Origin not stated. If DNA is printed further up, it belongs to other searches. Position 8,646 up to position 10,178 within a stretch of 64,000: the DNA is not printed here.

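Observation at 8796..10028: In-frame fusion of a complete Fe/Mn superoxide dismutase with a complete RNase HI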

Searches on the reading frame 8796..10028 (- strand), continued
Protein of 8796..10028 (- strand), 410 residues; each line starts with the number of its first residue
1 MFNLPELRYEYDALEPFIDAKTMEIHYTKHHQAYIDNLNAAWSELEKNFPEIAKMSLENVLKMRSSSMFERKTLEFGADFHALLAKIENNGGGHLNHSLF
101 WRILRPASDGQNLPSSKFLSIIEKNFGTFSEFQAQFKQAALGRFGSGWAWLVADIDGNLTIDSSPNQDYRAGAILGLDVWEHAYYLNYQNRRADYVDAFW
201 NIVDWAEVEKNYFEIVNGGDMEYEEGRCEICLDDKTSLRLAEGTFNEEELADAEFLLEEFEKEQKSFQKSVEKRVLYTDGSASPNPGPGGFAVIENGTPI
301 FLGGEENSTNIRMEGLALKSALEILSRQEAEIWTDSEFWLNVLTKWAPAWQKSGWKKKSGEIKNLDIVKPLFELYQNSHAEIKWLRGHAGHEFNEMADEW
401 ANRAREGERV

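Call 12: find_encoding_contigs(protein=P0006, flank=8000, max_places=6)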
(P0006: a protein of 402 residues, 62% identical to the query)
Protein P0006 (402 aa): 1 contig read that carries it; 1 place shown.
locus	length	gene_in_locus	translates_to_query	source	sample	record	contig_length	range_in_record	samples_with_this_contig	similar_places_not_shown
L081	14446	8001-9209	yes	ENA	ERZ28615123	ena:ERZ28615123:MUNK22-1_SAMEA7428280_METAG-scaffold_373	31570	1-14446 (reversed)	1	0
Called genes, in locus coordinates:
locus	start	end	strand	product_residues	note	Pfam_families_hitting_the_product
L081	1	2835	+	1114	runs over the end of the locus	PF04563:RNA_pol_Rpb2_1, PF04561:RNA_pol_Rpb2_2, PF04565:RNA_pol_Rpb2_3, PF10385:RNA_pol_Rpb2_45, PF00562:RNA_pol_Rpb2_6, PF04560:RNA_pol_Rpb2_7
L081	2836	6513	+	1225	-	PF04997:RNA_pol_Rpb1_1, PF00623:RNA_pol_Rpb1_2, PF04983:RNA_pol_Rpb1_3, PF05000:RNA_pol_Rpb1_4, PF04998:RNA_pol_Rpb1_5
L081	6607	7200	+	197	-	-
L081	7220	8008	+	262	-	-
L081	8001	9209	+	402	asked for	PF00081:Sod_Fe_N, PF02777:Sod_Fe_C, PF00075:RNase_H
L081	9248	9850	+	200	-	-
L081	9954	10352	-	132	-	PF07883:Cupin_2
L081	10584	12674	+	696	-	PF00009:GTP_EFTU, PF03144:GTP_EFTU_D2, PF22042:EF-G_D2, PF14492:EFG_III, PF16658:RF3_C (weak), PF03764:EFG_IV, PF00679:EFG_C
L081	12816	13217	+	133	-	-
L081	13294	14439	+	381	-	PF00266:Aminotran_5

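Call 13: find_encoding_contigs(protein=P0003, flank=8000, max_places=3)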
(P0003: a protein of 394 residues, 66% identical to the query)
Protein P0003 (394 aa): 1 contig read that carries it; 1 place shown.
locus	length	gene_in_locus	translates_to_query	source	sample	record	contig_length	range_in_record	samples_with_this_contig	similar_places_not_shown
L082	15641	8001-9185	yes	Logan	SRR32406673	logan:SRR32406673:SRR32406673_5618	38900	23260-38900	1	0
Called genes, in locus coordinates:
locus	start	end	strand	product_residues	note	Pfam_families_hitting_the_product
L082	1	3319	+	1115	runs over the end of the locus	PF04563:RNA_pol_Rpb2_1, PF04561:RNA_pol_Rpb2_2, PF04565:RNA_pol_Rpb2_3, PF10385:RNA_pol_Rpb2_45, PF00562:RNA_pol_Rpb2_6, PF04560:RNA_pol_Rpb2_7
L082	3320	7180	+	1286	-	PF04997:RNA_pol_Rpb1_1, PF00623:RNA_pol_Rpb1_2, PF04983:RNA_pol_Rpb1_3, PF05000:RNA_pol_Rpb1_4 (weak), PF04998:RNA_pol_Rpb1_5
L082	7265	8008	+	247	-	PF12158:DUF3592 (faint)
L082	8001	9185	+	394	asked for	PF00081:Sod_Fe_N, PF02777:Sod_Fe_C, PF00075:RNase_H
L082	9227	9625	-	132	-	PF07883:Cupin_2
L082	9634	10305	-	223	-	PF01987:AIM24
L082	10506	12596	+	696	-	PF00009:GTP_EFTU, PF03144:GTP_EFTU_D2, PF22042:EF-G_D2, PF14492:EFG_III, PF16658:RF3_C (weak), PF03764:EFG_IV, PF00679:EFG_C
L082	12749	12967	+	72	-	-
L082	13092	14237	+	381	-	PF00266:Aminotran_5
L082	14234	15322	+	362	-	-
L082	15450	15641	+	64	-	?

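Call 14: find_encoding_contigs(protein=P0018, flank=8000, max_places=4)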
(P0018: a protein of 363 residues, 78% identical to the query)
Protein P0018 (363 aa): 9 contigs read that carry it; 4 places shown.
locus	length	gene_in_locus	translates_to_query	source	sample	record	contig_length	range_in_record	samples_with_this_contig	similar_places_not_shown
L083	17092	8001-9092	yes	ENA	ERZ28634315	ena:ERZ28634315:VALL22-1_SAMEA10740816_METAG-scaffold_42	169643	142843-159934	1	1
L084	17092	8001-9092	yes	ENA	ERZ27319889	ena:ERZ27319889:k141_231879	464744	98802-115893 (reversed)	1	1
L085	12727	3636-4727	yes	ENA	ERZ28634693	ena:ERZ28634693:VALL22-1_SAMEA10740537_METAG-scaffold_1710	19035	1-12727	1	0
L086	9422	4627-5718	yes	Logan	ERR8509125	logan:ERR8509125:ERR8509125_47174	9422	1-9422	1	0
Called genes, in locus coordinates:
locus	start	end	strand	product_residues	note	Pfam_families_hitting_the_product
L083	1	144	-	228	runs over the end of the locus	-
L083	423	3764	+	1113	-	PF04563:RNA_pol_Rpb2_1, PF04561:RNA_pol_Rpb2_2, PF04565:RNA_pol_Rpb2_3, PF10385:RNA_pol_Rpb2_45, PF00562:RNA_pol_Rpb2_6, PF04560:RNA_pol_Rpb2_7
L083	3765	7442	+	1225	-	PF04997:RNA_pol_Rpb1_1, PF00623:RNA_pol_Rpb1_2, PF04983:RNA_pol_Rpb1_3, PF05000:RNA_pol_Rpb1_4 (weak), PF04998:RNA_pol_Rpb1_5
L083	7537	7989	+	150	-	-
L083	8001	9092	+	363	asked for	PF02223:Thymidylate_kin, PF13521:AAA_28 (weak), PF00075:RNase_H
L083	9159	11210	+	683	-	PF17191:RecG_wedge, PF00176:SNF2-rel_dom (weak), PF00270:DEAD, PF04851:ResIII, PF13604:AAA_30 (faint), PF00271:Helicase_C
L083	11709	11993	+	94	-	-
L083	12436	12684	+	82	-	-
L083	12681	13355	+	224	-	-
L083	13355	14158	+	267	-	PF09588:YqaJ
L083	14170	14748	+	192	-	-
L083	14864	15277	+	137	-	-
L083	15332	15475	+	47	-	-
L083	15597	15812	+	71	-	PF10685:KGG (faint)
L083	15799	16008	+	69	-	-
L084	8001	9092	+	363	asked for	PF02223:Thymidylate_kin, PF13521:AAA_28 (weak), PF00075:RNase_H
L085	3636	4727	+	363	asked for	PF02223:Thymidylate_kin, PF13521:AAA_28 (weak), PF00075:RNase_H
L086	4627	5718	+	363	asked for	PF02223:Thymidylate_kin, PF13521:AAA_28 (weak), PF00075:RNase_H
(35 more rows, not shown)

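Call 15: find_encoding_contigs(protein=P0011, flank=8000, max_places=4)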
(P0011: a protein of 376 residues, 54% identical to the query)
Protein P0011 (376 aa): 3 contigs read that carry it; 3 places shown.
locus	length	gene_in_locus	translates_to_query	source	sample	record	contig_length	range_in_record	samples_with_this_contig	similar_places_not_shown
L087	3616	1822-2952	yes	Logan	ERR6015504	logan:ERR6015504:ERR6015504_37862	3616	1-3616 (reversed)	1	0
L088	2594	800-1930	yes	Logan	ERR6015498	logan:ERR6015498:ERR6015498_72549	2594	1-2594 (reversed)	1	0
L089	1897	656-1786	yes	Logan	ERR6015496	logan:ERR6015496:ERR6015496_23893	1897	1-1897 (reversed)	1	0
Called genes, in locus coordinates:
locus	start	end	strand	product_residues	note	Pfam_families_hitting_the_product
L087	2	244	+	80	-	?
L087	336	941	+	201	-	PF03729:DUF308 (faint), PF04103:CD20 (weak)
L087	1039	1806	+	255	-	-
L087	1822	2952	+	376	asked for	PF00081:Sod_Fe_N, PF02777:Sod_Fe_C, PF00075:RNase_H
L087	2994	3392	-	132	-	PF07883:Cupin_2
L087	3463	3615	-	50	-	?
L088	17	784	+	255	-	-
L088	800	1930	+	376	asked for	PF00081:Sod_Fe_N, PF02777:Sod_Fe_C, PF00075:RNase_H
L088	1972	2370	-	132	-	PF07883:Cupin_2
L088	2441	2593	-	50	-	?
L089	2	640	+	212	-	?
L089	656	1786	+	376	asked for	PF00081:Sod_Fe_N, PF02777:Sod_Fe_C, PF00075:RNase_H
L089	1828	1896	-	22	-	?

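Call 25: search_protein_representatives(alignment_id=A1)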
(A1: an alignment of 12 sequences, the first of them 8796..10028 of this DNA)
Query: 12 sequences, 400 profile positions. Proteins with E-value up to 0.001 (for the whole library): 34709; up to 1e-10: 13977; up to 1e-30: 1475. The best 150 are listed.
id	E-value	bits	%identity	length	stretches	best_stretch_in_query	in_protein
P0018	1.6e-82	294.1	-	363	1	254-400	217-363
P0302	4.1e-68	246.7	-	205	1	2-217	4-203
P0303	1.3e-64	235.2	-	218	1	1-213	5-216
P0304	1.5e-63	231.6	-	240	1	2-222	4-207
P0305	9.2e-63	229.1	-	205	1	2-217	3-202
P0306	1.6e-62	228.3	-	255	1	2-218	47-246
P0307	1.9e-62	228.0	-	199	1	1-214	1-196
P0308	4.5e-62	226.8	-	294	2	109-219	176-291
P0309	8.9e-62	225.8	-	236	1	2-224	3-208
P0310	1.9e-61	224.8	-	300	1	265-397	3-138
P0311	2.6e-61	224.3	-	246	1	2-220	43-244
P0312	3.3e-61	224.0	-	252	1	2-222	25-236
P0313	9.9e-61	222.4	-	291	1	3-230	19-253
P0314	1.3e-60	222.0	-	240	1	2-216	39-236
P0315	2.6e-60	221.0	-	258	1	2-220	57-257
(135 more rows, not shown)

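Call 36: find_encoding_contigs(protein=window:8796-10028:-, flank=6000, max_places=4)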
Protein window:8796-10028:- (410 aa): 2 contigs read that carry it; 2 places shown.
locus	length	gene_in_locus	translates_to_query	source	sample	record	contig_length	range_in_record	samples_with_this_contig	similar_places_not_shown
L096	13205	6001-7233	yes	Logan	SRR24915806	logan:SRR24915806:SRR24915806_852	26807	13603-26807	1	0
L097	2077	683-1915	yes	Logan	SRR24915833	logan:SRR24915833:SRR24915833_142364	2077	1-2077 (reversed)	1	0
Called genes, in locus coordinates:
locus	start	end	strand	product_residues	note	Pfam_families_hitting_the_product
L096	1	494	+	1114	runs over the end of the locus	PF04563:RNA_pol_Rpb2_1, PF04561:RNA_pol_Rpb2_2, PF04565:RNA_pol_Rpb2_3, PF10385:RNA_pol_Rpb2_45, PF00562:RNA_pol_Rpb2_6, PF04560:RNA_pol_Rpb2_7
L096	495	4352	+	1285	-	PF04997:RNA_pol_Rpb1_1, PF00623:RNA_pol_Rpb1_2, PF04983:RNA_pol_Rpb1_3, PF05000:RNA_pol_Rpb1_4 (weak), PF04998:RNA_pol_Rpb1_5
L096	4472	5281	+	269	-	PF12158:DUF3592 (weak)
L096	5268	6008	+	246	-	-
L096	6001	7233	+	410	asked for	PF00081:Sod_Fe_N, PF02777:Sod_Fe_C, PF00075:RNase_H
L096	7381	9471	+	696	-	PF00009:GTP_EFTU, PF03144:GTP_EFTU_D2, PF22042:EF-G_D2, PF14492:EFG_III, PF16658:RF3_C (weak), PF03764:EFG_IV, PF00679:EFG_C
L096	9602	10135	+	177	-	-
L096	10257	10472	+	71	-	-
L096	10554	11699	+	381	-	PF00266:Aminotran_5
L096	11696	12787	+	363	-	-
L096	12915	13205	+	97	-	?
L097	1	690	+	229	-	?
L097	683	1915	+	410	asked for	PF00081:Sod_Fe_N, PF02777:Sod_Fe_C, PF00075:RNase_H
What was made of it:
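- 8796..10028 (-): Complete sod-rnhA fusion ORF (410 aa plus stop). The identical protein occurs in two Logan assemblies (call 36).
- Checked: The identical 410-aa ORF was assembled independently from SRR24915806 and SRR24915833 (call 36).
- Independent assemblies of the identical ORF: call 36. The identical ORF occurs in independent assemblies of two runs (call 36).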

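Call 39: find_encoding_contigs(protein=P0002, flank=6000, max_places=2)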
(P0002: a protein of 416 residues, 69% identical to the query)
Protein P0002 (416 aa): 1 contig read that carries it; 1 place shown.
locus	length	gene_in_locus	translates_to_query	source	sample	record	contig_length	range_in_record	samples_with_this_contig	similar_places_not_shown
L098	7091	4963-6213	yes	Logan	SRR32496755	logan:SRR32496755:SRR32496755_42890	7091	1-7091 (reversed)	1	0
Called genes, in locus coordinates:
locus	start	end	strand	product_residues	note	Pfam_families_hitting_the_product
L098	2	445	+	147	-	?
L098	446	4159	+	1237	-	PF04997:RNA_pol_Rpb1_1, PF00623:RNA_pol_Rpb1_2, PF04983:RNA_pol_Rpb1_3, PF05000:RNA_pol_Rpb1_4 (weak), PF04998:RNA_pol_Rpb1_5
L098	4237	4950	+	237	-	-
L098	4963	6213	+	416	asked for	PF00081:Sod_Fe_N, PF02777:Sod_Fe_C, PF00075:RNase_H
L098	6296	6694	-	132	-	PF07883:Cupin_2, PF02311:AraC_binding (weak)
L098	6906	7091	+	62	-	?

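Call 40: find_encoding_contigs(protein=P0009, flank=6000, max_places=2)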
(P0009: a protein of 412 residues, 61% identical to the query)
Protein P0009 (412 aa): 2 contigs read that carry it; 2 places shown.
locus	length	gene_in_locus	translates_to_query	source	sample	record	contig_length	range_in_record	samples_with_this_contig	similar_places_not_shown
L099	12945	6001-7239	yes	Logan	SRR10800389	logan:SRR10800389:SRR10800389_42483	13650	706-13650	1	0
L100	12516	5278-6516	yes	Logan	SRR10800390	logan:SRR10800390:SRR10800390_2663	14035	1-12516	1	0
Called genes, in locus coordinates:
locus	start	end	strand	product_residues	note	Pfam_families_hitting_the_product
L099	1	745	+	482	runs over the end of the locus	?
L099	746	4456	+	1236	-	PF04997:RNA_pol_Rpb1_1, PF00623:RNA_pol_Rpb1_2, PF04983:RNA_pol_Rpb1_3, PF05000:RNA_pol_Rpb1_4 (weak), PF04998:RNA_pol_Rpb1_5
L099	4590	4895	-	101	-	-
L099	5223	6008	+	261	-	-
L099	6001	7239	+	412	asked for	PF00081:Sod_Fe_N, PF02777:Sod_Fe_C, PF00075:RNase_H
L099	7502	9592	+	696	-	PF00009:GTP_EFTU, PF03144:GTP_EFTU_D2, PF22042:EF-G_D2, PF14492:EFG_III, PF16658:RF3_C (weak), PF03764:EFG_IV, PF00679:EFG_C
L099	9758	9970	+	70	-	-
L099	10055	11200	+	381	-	PF00266:Aminotran_5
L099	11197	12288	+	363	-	-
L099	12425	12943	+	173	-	?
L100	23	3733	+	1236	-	PF04997:RNA_pol_Rpb1_1, PF00623:RNA_pol_Rpb1_2, PF04983:RNA_pol_Rpb1_3, PF05000:RNA_pol_Rpb1_4 (weak), PF04998:RNA_pol_Rpb1_5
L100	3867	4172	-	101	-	-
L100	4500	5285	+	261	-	-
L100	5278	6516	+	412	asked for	PF00081:Sod_Fe_N, PF02777:Sod_Fe_C, PF00075:RNase_H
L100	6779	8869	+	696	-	PF00009:GTP_EFTU, PF03144:GTP_EFTU_D2, PF22042:EF-G_D2, PF14492:EFG_III, PF16658:RF3_C (weak), PF03764:EFG_IV, PF00679:EFG_C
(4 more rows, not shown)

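Call 44: predict_structure(alignment_id=A2)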
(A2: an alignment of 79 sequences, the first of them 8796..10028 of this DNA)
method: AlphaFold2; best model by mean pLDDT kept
length: 410 residues; sequences in the alignment: 79
mean_pLDDT: 84.7   pTM: 0.57
mean pLDDT of the five models: 84.7, 84.1, 83.7, 83.5, 83.3
residues with pLDDT >= 90: 245; 70-90: 97; 50-70: 32; < 50: 36
segments of 3 or more residues with pLDDT < 50: 227-245, 263-271
pLDDT, mean of each block of 10 residues (from residue 1): 94 92 89 95 93 90 76 80 89 95 92 96 98 97 86 97 90 90 59 89 97 88 52 37 46 55 38 84 92 93 95 97 92 93 94 89 93 94 75 86 94
secondary structure, 60 per line:
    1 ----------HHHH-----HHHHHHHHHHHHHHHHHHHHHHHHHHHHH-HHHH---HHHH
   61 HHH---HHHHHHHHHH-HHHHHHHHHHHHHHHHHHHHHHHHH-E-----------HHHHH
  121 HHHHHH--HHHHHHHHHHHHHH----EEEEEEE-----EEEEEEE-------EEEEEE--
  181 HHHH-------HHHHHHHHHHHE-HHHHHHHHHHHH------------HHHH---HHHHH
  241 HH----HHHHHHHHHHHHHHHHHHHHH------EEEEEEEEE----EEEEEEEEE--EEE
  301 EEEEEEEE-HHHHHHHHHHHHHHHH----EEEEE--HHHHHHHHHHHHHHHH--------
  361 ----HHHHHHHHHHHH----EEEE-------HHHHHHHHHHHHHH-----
elements in order: H11-14 H20-48 H50-53 H57-63 H67-76 H78-102 H116-126 H129-142 E147-153 E159-165 E173-178 H181-184 H192-202 H205-216 H229-232 H236-242 H247-267 E274-282 E287-295 E298-308 H310-325 E330-334 H337-352 H365-376 E381-384 H392-405
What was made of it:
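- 9213..9380 (-): Acidic, variable linker (res 217-272). pLDDT 37-55 (call 44).
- AlphaFold2 gives both domains pLDDT above 90, the linker 37-55, and pTM 0.57 (call 44). No inter-domain interface is predicted (call 44). AlphaFold2 confidence there is low (call 44).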

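Call 45: search_solved_structures(query=window:8796-10028:-, max_evalue=1e-10, show_alignments=0)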
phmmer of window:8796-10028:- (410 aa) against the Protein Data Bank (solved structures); distinct sequences matched with E-value up to 1e-10: 197 (the best 60 are shown).
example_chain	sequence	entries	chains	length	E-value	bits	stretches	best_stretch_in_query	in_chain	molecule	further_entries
6pro_A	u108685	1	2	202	4.6e-59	203.7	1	2-214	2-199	Superoxide dismutase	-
1mng_A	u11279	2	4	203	3.7e-56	194.2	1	2-213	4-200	MANGANESE SUPEROXIDE DISMUTASE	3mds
6bej_E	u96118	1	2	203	1.5e-55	192.2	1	2-214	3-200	Superoxide dismutase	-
2rcv_A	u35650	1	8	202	3.9e-55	190.8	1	2-214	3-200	Superoxide dismutase [Mn]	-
1xuq_A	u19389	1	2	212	5e-55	190.4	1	3-214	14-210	Superoxide dismutase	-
9tw9_B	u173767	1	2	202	2.9e-54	187.9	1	2-212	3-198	Superoxide dismutase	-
3kky_A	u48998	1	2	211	1.1e-53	186.1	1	2-212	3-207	Superoxide dismutase [Mn]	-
1y67_A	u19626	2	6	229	1.4e-53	185.7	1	2-213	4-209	Manganese Superoxide dismutase | Superoxide dismutase [Mn]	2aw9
2cdy_A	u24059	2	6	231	1.7e-53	185.4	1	2-212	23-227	SUPEROXIDE DISMUTASE [MN]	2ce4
9twa_A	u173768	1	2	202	7.9e-53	183.2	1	2-212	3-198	Superoxide dismutase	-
1jr9_A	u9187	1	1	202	1.2e-52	182.6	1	2-213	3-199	manganese superoxide dismutase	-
1gv3_A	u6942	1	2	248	6.9e-52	180.1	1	3-210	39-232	MANGANESE SUPEROXIDE DISMUTASE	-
8avn_A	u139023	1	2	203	4.5e-51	177.4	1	3-212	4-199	Superoxide dismutase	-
4yip_A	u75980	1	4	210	2e-49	172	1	4-215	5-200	Superoxide dismutase [Mn/Fe]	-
5n56_A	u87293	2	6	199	3e-49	171.4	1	2-212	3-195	Superoxide dismutase [Mn/Fe] 1 | Superoxide dismutase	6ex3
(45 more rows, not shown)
